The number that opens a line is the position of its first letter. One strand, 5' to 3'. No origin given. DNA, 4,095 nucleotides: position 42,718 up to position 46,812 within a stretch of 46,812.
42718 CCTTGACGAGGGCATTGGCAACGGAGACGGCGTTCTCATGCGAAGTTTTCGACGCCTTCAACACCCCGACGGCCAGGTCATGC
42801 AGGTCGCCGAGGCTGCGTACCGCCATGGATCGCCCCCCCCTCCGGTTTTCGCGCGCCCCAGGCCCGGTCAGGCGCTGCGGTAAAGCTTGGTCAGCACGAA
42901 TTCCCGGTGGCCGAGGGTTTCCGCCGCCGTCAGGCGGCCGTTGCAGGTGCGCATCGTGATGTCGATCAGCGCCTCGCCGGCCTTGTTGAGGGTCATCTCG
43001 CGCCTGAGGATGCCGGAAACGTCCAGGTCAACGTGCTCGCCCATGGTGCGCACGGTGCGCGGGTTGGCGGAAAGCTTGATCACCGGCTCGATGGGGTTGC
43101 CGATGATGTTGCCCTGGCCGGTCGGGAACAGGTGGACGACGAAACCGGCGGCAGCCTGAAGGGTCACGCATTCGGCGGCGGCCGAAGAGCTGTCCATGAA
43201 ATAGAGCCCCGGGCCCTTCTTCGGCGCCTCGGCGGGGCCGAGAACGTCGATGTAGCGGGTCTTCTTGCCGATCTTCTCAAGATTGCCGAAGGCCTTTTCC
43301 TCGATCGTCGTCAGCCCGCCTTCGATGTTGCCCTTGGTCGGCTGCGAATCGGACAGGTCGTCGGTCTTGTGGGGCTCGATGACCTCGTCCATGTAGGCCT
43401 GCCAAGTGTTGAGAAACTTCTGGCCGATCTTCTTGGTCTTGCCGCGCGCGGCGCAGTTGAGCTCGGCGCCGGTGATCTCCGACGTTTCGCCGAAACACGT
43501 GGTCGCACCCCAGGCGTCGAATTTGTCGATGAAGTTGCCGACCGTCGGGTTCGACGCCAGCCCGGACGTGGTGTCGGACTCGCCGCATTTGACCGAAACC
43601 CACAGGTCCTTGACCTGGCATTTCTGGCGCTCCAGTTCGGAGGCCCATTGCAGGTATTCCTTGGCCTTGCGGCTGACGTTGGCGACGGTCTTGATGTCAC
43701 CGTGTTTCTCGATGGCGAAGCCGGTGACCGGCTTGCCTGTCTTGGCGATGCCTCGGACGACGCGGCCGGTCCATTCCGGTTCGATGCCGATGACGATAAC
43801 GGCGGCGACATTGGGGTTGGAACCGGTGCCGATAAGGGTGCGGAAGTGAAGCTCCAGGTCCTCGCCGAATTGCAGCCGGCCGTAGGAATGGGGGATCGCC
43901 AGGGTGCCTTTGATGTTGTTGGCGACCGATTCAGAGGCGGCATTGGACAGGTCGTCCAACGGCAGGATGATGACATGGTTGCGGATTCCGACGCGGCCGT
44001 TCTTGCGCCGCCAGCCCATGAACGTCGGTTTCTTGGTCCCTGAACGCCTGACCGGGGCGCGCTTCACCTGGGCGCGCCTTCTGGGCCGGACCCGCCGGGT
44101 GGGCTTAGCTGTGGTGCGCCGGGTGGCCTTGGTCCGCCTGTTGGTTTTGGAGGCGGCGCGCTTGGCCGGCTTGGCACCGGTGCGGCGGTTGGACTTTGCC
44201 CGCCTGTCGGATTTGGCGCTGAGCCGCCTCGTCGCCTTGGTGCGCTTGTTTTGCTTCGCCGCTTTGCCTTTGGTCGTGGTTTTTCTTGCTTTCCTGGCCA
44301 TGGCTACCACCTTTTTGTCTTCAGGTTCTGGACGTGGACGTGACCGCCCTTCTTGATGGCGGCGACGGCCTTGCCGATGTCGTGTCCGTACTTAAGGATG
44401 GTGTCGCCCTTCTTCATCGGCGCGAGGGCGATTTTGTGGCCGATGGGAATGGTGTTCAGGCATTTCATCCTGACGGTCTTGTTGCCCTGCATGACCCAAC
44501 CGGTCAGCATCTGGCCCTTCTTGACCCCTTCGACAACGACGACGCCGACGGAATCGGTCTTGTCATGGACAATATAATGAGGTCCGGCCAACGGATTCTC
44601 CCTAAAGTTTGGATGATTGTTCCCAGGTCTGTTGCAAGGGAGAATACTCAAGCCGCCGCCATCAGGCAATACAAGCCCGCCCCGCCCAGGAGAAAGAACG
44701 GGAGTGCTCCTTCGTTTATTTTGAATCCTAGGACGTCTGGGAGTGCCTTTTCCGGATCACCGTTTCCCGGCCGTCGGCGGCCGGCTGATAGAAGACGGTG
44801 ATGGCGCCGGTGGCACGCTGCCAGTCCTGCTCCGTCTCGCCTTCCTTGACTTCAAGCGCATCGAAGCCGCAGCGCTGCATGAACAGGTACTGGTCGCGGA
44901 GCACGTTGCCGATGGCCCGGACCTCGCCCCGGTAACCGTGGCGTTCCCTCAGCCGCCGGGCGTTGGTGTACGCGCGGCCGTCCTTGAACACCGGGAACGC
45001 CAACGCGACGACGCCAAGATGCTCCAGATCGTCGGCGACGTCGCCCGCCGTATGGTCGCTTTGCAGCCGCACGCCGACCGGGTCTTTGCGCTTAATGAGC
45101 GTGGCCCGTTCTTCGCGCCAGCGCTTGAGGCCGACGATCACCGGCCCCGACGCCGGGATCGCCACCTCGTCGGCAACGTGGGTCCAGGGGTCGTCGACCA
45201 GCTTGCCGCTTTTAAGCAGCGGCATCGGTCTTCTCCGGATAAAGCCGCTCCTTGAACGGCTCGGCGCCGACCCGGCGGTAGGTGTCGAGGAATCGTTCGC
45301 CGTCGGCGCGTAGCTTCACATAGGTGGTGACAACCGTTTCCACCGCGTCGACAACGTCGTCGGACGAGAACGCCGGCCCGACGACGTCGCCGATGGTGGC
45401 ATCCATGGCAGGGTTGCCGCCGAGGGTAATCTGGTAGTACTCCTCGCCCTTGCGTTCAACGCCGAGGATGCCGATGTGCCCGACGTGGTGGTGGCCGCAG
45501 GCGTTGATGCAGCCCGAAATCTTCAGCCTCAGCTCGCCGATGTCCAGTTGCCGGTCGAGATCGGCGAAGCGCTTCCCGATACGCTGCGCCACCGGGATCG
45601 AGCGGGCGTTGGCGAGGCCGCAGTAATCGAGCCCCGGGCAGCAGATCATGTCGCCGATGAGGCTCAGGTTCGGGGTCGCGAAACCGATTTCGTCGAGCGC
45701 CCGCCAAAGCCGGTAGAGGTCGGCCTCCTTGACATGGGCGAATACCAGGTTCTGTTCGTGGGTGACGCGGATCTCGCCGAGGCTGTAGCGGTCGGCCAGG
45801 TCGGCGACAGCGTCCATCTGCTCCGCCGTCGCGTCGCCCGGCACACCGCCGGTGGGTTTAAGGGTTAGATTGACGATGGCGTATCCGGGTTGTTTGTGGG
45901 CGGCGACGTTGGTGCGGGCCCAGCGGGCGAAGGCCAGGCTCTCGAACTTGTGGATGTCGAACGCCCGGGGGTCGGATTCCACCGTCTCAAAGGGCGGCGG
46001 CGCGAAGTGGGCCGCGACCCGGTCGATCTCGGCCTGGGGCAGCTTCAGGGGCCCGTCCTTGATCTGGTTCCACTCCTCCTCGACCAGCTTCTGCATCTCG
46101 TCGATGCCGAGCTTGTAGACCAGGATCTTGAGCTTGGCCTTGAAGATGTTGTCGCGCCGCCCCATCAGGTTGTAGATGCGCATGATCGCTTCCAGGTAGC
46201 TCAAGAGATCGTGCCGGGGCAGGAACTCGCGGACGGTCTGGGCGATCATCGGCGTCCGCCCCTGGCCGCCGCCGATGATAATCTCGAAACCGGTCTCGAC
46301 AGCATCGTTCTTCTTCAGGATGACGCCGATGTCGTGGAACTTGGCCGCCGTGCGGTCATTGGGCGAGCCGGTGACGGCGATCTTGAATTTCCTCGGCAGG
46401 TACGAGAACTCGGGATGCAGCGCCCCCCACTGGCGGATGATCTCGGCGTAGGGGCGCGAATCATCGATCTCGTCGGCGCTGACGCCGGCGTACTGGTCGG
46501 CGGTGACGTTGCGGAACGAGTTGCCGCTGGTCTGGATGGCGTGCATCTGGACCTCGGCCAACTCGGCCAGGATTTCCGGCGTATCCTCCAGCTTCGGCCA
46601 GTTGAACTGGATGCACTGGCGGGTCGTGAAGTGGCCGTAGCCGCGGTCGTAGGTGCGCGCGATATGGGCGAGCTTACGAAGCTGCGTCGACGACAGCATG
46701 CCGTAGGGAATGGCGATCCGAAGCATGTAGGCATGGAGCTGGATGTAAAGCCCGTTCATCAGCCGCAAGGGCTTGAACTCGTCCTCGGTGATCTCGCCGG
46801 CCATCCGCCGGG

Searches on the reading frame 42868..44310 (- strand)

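Call 46: search_protein_families(library=pfam, proteins=[window:42868-44310:-], max_evalue=0.0001)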
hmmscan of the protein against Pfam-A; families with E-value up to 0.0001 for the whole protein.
window:42868-44310:- (480 aa): 2 families
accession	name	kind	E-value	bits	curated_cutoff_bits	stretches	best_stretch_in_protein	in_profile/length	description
PF20629.2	GD_AH_C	-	1.6e-79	267.1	26.8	1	234-477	2-240/242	D-galactarate/Altronate dehydratase, C-terminal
PF04295.18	GD_AH_second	-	5.6e-32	111.1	27.3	1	99-223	1-135/136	D-galactarate dehydratase/Altronate hydrolase, second domain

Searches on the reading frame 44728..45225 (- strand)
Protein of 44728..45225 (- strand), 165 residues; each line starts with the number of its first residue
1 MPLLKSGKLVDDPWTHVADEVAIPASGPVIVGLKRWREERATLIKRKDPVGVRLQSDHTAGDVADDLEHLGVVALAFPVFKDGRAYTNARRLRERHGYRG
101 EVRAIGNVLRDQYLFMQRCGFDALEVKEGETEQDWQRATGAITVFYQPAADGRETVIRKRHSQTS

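Call 46: search_protein_families(library=pfam, proteins=[window:44728-45225:-], max_evalue=0.0001)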
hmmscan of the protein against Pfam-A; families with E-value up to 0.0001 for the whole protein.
window:44728-45225:- (165 aa): 1 family
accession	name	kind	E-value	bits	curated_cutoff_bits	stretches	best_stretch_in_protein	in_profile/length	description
PF06073.17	DUF934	-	2.3e-37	127.5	25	1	51-155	1-105/107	Bacterial protein of unknown function (DUF934)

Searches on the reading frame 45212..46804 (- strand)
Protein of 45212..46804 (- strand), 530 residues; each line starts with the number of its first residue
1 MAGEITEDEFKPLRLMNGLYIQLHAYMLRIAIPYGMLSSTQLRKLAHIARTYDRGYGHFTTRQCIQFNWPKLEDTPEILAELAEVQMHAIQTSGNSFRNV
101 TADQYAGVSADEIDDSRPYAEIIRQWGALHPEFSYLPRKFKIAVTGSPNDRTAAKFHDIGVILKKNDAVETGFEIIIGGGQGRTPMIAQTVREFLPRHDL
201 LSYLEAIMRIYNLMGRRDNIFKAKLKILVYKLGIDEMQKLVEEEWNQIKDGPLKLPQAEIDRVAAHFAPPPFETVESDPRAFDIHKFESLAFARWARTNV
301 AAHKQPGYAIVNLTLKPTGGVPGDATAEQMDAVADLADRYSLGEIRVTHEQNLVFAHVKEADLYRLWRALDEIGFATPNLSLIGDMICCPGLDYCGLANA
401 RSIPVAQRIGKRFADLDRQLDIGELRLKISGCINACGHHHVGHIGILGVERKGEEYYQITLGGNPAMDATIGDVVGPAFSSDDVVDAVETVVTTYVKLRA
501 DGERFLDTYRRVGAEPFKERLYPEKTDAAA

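Call 46: search_protein_families(library=pfam, proteins=[window:45212-46804:-], max_evalue=0.0001)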
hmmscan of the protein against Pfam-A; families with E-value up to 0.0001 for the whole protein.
window:45212-46804:- (530 aa): 2 families
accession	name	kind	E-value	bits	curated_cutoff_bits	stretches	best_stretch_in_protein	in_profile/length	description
PF01077.27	NIR_SIR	-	1.2e-61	207.2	27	2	93-247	1-156/158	Nitrite and sulphite reductase 4Fe-4S domain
PF03460.22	NIR_SIR_ferr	-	2.5e-36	123.7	24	2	26-85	10-69/69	Nitrite/Sulfite reductase ferredoxin-like half domain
